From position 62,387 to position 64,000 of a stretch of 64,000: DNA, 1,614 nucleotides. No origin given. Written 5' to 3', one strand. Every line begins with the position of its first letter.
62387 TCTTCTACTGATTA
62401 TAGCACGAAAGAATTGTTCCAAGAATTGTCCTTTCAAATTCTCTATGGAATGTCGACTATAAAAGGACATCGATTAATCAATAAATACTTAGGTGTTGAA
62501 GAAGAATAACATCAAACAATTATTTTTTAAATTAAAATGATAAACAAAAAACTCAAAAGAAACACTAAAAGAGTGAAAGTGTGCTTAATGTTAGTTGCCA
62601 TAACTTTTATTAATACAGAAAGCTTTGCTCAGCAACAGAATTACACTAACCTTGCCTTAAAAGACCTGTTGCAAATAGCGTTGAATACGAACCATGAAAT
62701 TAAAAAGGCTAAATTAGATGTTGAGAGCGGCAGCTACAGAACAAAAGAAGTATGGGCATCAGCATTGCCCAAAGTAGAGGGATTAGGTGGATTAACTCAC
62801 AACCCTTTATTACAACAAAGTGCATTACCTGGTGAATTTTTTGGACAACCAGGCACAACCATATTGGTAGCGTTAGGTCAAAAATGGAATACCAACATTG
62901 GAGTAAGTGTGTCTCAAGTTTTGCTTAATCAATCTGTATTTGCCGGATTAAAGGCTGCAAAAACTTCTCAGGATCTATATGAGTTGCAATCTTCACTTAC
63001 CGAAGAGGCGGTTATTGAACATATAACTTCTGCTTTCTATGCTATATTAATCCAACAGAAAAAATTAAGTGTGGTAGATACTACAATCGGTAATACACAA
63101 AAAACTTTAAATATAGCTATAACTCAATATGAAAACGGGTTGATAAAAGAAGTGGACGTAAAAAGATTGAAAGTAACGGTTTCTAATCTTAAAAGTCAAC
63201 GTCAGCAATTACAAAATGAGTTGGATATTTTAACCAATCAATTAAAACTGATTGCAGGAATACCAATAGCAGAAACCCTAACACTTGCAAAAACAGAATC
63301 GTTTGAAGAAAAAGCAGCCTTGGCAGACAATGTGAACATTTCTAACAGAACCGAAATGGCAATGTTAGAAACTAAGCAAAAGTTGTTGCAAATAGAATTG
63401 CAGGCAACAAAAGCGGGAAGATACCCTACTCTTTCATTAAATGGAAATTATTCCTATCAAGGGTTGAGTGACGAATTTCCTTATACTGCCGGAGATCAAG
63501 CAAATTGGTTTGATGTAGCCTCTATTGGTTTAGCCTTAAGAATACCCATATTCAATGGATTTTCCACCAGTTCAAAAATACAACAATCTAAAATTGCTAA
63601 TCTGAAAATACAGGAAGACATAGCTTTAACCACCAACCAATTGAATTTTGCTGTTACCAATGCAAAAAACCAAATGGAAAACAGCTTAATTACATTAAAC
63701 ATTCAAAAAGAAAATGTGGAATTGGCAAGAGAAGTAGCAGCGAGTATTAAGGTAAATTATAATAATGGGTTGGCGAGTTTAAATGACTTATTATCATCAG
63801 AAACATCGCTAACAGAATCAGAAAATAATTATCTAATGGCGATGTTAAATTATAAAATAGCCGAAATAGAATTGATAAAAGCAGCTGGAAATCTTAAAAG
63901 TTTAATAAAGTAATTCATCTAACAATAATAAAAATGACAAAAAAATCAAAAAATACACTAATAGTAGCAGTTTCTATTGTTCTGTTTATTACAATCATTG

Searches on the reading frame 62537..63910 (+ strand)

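Call 80: search_protein_families(library=pfam, proteins=[window:62537-63910:+], max_evalue=0.00001)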
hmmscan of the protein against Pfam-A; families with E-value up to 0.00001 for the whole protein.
window:62537-63910:+ (458 aa): 1 family
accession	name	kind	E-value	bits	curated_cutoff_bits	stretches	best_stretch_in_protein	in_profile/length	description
PF02321.23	OEP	-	4.6e-54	183.5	22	2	268-450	9-186/187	Outer membrane efflux protein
